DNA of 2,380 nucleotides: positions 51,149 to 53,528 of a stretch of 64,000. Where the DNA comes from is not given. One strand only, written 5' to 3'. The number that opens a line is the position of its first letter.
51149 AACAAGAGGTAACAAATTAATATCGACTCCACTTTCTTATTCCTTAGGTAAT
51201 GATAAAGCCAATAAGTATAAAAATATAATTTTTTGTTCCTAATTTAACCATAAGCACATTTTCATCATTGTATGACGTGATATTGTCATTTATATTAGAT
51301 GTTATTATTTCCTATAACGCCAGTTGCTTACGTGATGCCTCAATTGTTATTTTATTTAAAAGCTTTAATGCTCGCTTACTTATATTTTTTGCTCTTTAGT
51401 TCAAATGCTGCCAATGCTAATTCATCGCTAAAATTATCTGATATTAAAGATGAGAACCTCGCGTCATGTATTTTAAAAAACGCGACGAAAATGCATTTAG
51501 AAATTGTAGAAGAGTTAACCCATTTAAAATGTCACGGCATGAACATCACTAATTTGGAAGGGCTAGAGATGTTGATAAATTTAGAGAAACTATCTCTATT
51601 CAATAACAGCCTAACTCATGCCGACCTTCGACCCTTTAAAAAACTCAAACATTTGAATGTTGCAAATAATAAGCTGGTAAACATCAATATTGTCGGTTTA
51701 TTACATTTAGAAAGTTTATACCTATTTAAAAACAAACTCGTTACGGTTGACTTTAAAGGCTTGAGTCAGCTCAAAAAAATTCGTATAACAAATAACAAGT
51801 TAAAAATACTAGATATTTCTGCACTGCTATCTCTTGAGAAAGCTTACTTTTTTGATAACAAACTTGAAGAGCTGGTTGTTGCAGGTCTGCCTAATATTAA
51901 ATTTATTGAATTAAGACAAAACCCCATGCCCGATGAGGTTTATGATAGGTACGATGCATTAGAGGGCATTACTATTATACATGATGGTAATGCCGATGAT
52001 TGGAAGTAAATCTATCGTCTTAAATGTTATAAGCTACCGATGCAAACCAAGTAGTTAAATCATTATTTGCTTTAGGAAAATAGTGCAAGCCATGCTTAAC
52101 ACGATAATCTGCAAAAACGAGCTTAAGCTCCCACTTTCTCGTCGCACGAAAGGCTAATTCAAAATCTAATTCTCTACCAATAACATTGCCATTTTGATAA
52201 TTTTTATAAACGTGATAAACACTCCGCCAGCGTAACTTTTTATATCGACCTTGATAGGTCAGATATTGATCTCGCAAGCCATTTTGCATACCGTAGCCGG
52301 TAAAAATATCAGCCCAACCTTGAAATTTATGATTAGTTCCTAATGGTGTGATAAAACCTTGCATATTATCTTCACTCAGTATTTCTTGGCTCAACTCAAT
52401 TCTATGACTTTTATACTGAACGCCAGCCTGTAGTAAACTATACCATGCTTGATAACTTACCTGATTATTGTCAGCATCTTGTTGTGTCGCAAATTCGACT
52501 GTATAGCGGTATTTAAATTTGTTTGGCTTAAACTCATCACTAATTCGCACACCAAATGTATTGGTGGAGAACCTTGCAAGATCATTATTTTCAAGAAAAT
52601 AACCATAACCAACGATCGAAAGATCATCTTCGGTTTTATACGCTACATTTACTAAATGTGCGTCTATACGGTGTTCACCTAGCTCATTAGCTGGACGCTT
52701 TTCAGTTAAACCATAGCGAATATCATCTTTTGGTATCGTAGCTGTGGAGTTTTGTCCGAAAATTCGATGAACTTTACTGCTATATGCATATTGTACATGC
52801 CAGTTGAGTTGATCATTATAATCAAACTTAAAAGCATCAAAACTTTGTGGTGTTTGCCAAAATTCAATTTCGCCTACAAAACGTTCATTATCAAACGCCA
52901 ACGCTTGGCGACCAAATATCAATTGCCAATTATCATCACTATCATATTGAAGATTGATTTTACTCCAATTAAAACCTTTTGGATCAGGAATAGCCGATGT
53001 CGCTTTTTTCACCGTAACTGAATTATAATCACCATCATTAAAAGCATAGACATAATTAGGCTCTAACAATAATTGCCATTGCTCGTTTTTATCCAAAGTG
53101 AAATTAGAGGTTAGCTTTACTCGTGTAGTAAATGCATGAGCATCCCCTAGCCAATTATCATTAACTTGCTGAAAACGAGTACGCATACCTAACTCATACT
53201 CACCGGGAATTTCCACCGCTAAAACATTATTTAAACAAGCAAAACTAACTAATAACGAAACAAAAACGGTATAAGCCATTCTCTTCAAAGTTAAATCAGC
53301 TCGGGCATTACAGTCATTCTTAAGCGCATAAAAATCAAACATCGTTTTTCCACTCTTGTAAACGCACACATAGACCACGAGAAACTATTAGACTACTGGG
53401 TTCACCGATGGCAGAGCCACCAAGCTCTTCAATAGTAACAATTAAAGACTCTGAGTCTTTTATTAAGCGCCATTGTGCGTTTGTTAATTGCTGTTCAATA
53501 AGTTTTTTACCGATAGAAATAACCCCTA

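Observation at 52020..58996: Cargo is a co-directional six-gene envelope cluster with its own ECF sigma/anti-sigma pair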

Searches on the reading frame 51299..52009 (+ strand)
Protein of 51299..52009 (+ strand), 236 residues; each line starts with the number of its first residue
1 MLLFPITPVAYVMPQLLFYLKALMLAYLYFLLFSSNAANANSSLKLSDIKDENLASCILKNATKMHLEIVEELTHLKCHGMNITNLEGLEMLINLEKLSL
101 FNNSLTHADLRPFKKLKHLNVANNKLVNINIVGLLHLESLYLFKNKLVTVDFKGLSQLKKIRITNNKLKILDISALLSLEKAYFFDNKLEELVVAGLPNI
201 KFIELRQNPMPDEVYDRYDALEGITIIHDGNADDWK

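Call 3: search_protein_families(library=pfam, proteins=[window:51299-52009:+], max_evalue=0.01)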
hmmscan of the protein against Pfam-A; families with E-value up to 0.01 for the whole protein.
window:51299-52009:+ (236 aa): 5 families
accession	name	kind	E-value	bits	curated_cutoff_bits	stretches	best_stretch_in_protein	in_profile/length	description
PF12799.13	LRR_4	-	6.9e-12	45.7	27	4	72-106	2-37/44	Leucine Rich repeats (2 copies)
PF13855.12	LRR_8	-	4.1e-09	36.5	27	1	94-147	2-61/61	Leucine rich repeat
PF23952.1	LRR_EndoS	-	2.5e-05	24.9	27.9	1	49-166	1-116/116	Endo-beta-N-acetylglucosaminidase EndoS LRR domain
PF00560.39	LRR_1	-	9.8e-05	22.2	20.6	0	94-116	1-23/23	Leucine Rich Repeat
PF25013.1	LRR_Zer-1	-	0.00079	20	27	1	110-207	4-95/137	Zer-1-like, Leucine-rich repeats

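Call 4: search_protein_families(library=ncbifam, proteins=[window:51299-52009:+], max_evalue=0.01)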
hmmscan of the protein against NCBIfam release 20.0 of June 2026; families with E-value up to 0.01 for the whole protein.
window:51299-52009:+ (236 aa): 3 families
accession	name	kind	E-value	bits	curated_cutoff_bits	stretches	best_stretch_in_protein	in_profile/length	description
NF033187.0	internalin_J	exception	4.2e-10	38.5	1700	1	60-180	82-202/846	class 1 internalin InlJ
NF033189.1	internalin_A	exception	6.6e-08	31.3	1600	1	53-208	229-392/799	class 1 internalin InlA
NF033188.1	internalin_H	exception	1.3e-05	24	1050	1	70-180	75-186/548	InlH/InlC2 family class 1 internalin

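Call 49: search_solved_structures(query=A3, max_evalue=0.001)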
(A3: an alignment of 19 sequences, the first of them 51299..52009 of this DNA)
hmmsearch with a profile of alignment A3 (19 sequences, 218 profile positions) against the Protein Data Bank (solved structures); distinct sequences matched with E-value up to 0.001: 342 (the best 60 are shown).
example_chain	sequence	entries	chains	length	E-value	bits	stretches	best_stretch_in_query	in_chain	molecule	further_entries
1o6s_A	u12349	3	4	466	2.3e-40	141.5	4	58-174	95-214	INTERNALIN A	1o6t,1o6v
5il7_A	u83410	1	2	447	5.1e-39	137.2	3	53-192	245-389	Rab family protein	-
2omy_A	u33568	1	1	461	1.5e-38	135.6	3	47-194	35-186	Internalin-A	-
2omv_A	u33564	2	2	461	8.3e-38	133.2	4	47-194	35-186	Internalin-A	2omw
6hlu_A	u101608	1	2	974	1.3e-37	132.6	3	51-192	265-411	Rab family protein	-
8r4b_A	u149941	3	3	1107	4.4e-36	127.6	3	51-192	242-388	Rab family protein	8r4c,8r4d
3bz5_A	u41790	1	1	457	1.7e-35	125.7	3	31-157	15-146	Internalin-J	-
2omz_A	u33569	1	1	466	4.2e-35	124.4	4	61-174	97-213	Internalin-A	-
8h62_A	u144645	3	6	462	6.3e-35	123.8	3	60-174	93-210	Internalin A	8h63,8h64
2omt_A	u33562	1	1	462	6e-34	120.6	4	62-174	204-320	Internalin-A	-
2omx_A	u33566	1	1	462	1.2e-33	119.6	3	47-153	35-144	Internalin-A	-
2omu_A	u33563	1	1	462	1.4e-33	119.4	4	47-153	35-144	Internalin-A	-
4u08_A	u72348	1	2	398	3.6e-31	111.5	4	69-153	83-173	LIC11098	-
4u09_A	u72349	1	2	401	1.6e-27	99.6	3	70-169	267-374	LIC12759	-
7t7a_A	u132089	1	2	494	5.9e-26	94.5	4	71-193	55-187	Leucine-rich repeat protein SHOC-2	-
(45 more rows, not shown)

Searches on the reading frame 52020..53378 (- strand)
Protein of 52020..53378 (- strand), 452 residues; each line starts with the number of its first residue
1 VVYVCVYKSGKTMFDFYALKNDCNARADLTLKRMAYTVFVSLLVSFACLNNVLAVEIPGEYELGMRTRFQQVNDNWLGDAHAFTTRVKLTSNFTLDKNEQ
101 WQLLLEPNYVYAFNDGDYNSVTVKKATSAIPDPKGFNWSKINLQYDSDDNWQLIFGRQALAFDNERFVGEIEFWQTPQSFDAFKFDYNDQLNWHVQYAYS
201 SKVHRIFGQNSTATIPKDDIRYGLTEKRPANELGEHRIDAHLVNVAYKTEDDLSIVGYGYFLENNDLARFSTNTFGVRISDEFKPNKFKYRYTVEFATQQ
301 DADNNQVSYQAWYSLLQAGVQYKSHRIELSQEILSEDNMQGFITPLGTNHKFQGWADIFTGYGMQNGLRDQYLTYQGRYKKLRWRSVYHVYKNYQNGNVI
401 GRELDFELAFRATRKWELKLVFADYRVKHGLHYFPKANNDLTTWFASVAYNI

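Call 3: search_protein_families(library=pfam, proteins=[window:52020-53378:-], max_evalue=0.01)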
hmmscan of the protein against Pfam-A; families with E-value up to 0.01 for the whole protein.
window:52020-53378:- (452 aa): 1 family
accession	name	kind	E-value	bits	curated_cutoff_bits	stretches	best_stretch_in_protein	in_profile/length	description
PF13372.12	Alginate_exp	-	0.0003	20.1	25.2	1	152-195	95-137/395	Alginate export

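Call 4: search_protein_families(library=ncbifam, proteins=[window:52020-53378:-], max_evalue=0.01)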
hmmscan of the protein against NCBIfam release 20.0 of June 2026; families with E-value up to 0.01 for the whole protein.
window:52020-53378:- (452 aa): 0 families

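Call 48: search_solved_structures(query=A2, max_evalue=1)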
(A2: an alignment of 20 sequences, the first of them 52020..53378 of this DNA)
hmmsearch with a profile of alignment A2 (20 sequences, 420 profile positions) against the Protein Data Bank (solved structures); distinct sequences matched with E-value up to 1: 0.

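Call 76: search_protein_families(library=pfam, alignment_id=A2, max_evalue=0.01)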
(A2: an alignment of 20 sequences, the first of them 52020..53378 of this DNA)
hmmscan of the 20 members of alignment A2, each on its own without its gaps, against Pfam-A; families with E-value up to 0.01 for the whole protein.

A. member 1, window:52020-53378:- (452 aa): 1 family
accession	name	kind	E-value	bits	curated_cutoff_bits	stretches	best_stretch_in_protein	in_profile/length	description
PF13372.12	Alginate_exp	-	0.0003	20.1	25.2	1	152-195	95-137/395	Alginate export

B. families by the number of members that match (of 20 scanned): 1 family
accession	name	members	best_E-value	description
PF13372.12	Alginate_exp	17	1.9e-09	Alginate export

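Call 85: find_homologous_proteins(query=A2, max_evalue=0.00001)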
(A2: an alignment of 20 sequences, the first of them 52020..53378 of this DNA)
Query A2 (20 sequences) (452 aa, profile of the alignment): 164 proteins with E <= 0.00001 among 4242 candidates; the best 120 are listed.
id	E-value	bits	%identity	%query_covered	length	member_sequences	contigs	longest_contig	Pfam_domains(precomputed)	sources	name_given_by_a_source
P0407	1.9e-168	579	73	93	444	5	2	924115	-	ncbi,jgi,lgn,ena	-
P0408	1.4e-167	576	100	97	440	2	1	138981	-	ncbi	-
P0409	1.3e-161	556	62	91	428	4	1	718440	PF13372.13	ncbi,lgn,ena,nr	ncbi:MAG: hypothetical protein HRT54_01130 [Colwellia sp.]|nr:hypothetical protein [Colwellia sp.]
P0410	5.2e-161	554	61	92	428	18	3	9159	PF13372.13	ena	-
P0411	4.7e-160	551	75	97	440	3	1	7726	-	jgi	-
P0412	3.5e-159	548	72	93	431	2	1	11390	-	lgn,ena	-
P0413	1.5e-158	546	61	91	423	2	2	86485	PF13372.13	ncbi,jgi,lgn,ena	-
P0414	3.5e-158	545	69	88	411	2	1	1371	PF13372.13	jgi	-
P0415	6.6e-158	544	60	92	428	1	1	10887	PF13372.13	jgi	jgi:hypothetical protein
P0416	6.7e-158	544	72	94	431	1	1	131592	PF13372.13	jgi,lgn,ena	-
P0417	4.0e-157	542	66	94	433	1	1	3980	PF13372.13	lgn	-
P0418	6.1e-157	541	64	90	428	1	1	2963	PF13372.13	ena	-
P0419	4.0e-156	538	43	91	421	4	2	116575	PF13372.13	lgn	-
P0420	6.8e-156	538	62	95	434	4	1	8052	PF13372.13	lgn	-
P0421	7.3e-156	537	65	92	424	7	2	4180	PF13372.13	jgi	-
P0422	8.0e-156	537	63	92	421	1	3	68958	PF13372.13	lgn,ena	-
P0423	2.0e-155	536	64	91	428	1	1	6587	PF13372.13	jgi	jgi:hypothetical protein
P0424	2.8e-155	536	69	92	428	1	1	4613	PF13372.13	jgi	jgi:hypothetical protein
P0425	5.9e-155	535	68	88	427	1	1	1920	PF13372.13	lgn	-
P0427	2.6e-154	532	63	93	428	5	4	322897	PF13372.13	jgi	-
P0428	6.0e-154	531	65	92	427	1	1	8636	PF13372.13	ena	-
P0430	1.5e-153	530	67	92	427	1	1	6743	PF13372.13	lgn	-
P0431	1.6e-153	530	67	94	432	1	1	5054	PF13372.13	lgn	-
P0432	2.6e-153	529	59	93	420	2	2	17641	PF13372.13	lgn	-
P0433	4.5e-153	528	66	87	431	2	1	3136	PF13372.13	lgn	-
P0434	1.3e-152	527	64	88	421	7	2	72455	PF13372.13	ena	-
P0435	1.3e-152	527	59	94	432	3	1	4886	PF13372.13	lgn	-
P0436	2.2e-152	526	64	91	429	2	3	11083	PF13372.13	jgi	-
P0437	2.5e-152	526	62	93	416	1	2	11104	PF13372.13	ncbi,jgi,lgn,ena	-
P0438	3.4e-152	525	63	88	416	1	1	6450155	PF13372.13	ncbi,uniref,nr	ncbi:alginate export family protein [Thalassomonas haliotis]|uniref:Alginate export domain-containin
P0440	1.1e-151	524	64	88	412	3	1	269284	PF13372.13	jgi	-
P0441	2.6e-151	522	67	87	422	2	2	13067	PF13372.13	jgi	-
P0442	3.0e-151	522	62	93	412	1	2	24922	PF13372.13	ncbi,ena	-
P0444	1.6e-149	517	60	94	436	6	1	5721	PF13372.13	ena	-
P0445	2.9e-149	516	63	88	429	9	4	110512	PF13372.13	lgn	-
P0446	4.4e-149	515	64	88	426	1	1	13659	PF13372.13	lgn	-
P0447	9.6e-149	514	64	87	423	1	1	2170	PF13372.13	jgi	-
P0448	3.9e-148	512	44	89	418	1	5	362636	PF13372.13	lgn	-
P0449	4.3e-148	512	46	93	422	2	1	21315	PF13372.13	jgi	jgi:hypothetical protein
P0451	2.5e-147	509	46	90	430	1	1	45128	PF13372.13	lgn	-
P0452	4.5e-147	509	57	91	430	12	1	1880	PF13372.13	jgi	-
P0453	8.1e-147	508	47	87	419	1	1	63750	PF13372.13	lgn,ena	-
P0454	4.1e-146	505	46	89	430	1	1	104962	PF13372.13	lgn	-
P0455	9.4e-146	504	44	93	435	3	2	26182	PF13372.13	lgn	-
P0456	2.5e-145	503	43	99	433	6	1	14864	PF13372.13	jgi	jgi:hypothetical protein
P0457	5.8e-145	502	44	89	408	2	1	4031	PF13372.13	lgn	-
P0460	1.4e-144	500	57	92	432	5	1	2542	PF13372.13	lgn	-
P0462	4.4e-144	499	46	92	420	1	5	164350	PF13372.13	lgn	-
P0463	5.9e-144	498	46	87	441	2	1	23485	PF13372.13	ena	-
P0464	2.0e-143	497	71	79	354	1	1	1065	PF13372.13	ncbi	ncbi:hypothetical protein A9Q78_01810, partial [Methylophaga sp. 41_12_T18]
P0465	2.1e-143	496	44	90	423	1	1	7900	PF13372.13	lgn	-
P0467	2.5e-143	496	42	97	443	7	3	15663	PF13372.13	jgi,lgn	jgi:hypothetical protein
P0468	2.6e-143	496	44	96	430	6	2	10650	PF13372.13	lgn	-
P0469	5.1e-143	495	57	92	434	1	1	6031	PF13372.13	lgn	-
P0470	1.1e-142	494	44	87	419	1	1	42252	PF13372.13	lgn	-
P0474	2.2e-142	493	56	93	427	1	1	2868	PF13372.13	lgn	-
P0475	4.9e-142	492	44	91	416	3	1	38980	PF13372.13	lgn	-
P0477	1.5e-141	490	42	94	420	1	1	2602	PF13372.13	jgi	jgi:hypothetical protein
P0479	2.6e-141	490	45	87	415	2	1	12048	PF13372.13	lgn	-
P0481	5.7e-141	488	55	92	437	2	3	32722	PF13372.13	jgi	-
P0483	1.6e-140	487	46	86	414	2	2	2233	PF13372.13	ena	-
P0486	7.9e-140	485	55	90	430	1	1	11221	PF13372.13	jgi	jgi:hypothetical protein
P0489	1.4e-139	484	41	93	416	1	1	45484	PF13372.13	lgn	-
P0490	2.9e-139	483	42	87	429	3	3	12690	PF13372.13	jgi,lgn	jgi:hypothetical protein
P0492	3.7e-138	479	42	91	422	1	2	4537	PF13372.13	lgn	-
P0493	2.0e-137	477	42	93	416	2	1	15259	PF13372.13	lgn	-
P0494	2.5e-137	476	49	91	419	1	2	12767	PF13372.13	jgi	-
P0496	3.6e-136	473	42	92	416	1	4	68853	PF13372.13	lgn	-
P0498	8.2e-136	471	41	93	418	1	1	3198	PF13372.13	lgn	-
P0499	7.8e-135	468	44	85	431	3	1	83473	PF13372.13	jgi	jgi:hypothetical protein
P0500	3.4e-134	466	42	87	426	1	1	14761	PF13372.13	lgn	-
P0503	1.5e-133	464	43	91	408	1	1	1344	PF13372.13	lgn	-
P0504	1.7e-132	461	53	88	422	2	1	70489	PF13372.13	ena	-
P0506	6.3e-132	459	42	91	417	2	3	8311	PF13372.13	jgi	jgi:hypothetical protein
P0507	3.5e-131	456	50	91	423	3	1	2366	PF13372.13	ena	-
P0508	8.4e-130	452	41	95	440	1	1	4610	PF13372.13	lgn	-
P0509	3.9e-129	449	45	87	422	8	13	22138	PF13372.13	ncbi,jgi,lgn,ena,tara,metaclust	tara:strand:- start:2262 stop:3530 length:1269 start_codon:yes stop_codon:yes gene_type:complete|met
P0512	2.9e-126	440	39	89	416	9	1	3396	PF13372.13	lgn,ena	-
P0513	8.5e-124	432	44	93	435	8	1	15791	PF13372.13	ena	-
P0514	2.2e-120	421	44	90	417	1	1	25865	PF13372.13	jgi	jgi:hypothetical protein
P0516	4.7e-82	294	69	57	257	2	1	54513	PF13372.13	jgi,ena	-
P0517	1.8e-79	286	29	85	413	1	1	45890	PF13372.13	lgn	-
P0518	3.4e-73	265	30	83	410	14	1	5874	PF13372.13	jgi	jgi:hypothetical protein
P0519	3.6e-71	258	29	81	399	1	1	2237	PF13372.13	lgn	-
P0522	1.1e-66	244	29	82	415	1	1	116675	-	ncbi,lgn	-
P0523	3.7e-66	242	31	73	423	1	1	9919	PF13372.13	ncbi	-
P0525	3.3e-65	239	29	83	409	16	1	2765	PF13372.13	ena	-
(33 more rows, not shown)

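Call 86: find_encoding_contigs(protein=P0522, flank=8000, max_places=2)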
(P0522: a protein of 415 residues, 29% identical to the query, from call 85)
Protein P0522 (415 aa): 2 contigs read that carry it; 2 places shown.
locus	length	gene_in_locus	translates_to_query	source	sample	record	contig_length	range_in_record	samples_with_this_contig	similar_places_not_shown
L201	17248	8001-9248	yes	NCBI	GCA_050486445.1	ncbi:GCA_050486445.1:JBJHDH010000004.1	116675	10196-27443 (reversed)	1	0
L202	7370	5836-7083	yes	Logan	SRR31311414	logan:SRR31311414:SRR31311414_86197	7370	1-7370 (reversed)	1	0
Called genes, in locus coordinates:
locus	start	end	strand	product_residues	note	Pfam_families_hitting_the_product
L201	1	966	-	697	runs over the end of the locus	PF00378:ECH_1, PF16113:ECH_2, PF02737:3HCDH_N, PF00725:3HCDH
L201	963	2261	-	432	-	PF00108:Thiolase_N, PF02803:Thiolase_C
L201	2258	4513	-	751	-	PF02771:Acyl-CoA_dh_N, PF02770:Acyl-CoA_dh_M, PF00441:Acyl-CoA_dh_1, PF09317:ACDH_C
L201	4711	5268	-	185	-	PF05239:PRC (faint)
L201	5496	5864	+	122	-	PF05239:PRC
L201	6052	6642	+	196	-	PF03861:ANTAR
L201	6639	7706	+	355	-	PF13379:NMT1_2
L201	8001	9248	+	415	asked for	-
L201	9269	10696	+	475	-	PF13379:NMT1_2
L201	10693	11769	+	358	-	PF00528:BPD_transp_1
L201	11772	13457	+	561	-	PF00005:ABC_tran, PF13191:AAA_16 (faint), PF13304:AAA_21 (faint), PF13401:AAA_22 (faint), PF13481:AAA_25 (faint), PF13555:AAA_29 (faint), PF00005:ABC_tran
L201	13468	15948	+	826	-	PF01266:DAO (faint), PF07992:Pyr_redox_2, PF13738:Pyr_redox_3, PF00070:Pyr_redox, PF18267:Rubredoxin_C, PF04324:Fer2_BFD, PF03460:NIR_SIR_ferr, PF01077:NIR_SIR, +1 more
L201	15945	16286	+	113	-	PF00355:Rieske, PF13806:Rieske_2, PF22543:Rieske_4 (weak)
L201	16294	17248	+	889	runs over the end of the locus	PF04879:Molybdop_Fe4S4, PF00384:Molybdopterin, PF01568:Molydop_binding, PF04324:Fer2_BFD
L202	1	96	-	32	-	?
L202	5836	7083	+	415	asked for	-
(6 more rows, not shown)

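Call 87: find_encoding_contigs(protein=P0517, flank=8000, max_places=2)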
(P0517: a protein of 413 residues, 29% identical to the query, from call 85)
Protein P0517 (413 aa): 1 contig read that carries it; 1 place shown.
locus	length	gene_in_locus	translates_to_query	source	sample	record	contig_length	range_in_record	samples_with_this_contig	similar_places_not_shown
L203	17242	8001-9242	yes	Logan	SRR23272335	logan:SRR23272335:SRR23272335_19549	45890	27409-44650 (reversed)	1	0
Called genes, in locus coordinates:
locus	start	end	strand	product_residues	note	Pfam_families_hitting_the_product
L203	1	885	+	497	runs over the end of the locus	PF08529:NusA_N, PF00575:S1, PF13184:KH_NusA_1st, PF26594:KH_NusA_2nd, PF14520:HHH_5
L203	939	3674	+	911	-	PF04760:IF2_N (weak), PF08364:IF2_assoc, PF04760:IF2_N, PF00009:GTP_EFTU, PF00071:Ras (weak), PF01926:MMR_HSR1, PF22042:EF-G_D2, PF11987:IF-2, +1 more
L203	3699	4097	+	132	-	PF02033:RBFA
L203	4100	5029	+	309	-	PF01509:TruB_N, PF16198:TruB_C_2, PF09157:TruB-C_2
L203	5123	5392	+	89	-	PF00312:Ribosomal_S15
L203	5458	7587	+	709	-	PF01138:RNase_PH, PF03725:RNase_PH_C, PF03726:PNPase, PF01138:RNase_PH, PF00013:KH_1, PF00575:S1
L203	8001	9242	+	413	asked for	PF13372:Alginate_exp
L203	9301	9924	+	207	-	PF00072:Response_reg, PF03861:ANTAR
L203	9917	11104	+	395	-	PF13379:NMT1_2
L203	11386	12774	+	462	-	PF13379:NMT1_2, PF09084:NMT1 (faint)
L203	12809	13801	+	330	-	PF00528:BPD_transp_1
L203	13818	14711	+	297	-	PF00005:ABC_tran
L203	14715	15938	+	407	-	PF01266:DAO (faint), PF03486:HI0933_like (faint), PF07992:Pyr_redox_2, PF13450:NAD_binding_8 (faint), PF13738:Pyr_redox_3 (weak), PF00070:Pyr_redox, PF18267:Rubredoxin_C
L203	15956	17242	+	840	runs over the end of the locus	PF07992:Pyr_redox_2, PF00070:Pyr_redox, PF18267:Rubredoxin_C, PF04324:Fer2_BFD, PF03460:NIR_SIR_ferr, PF01077:NIR_SIR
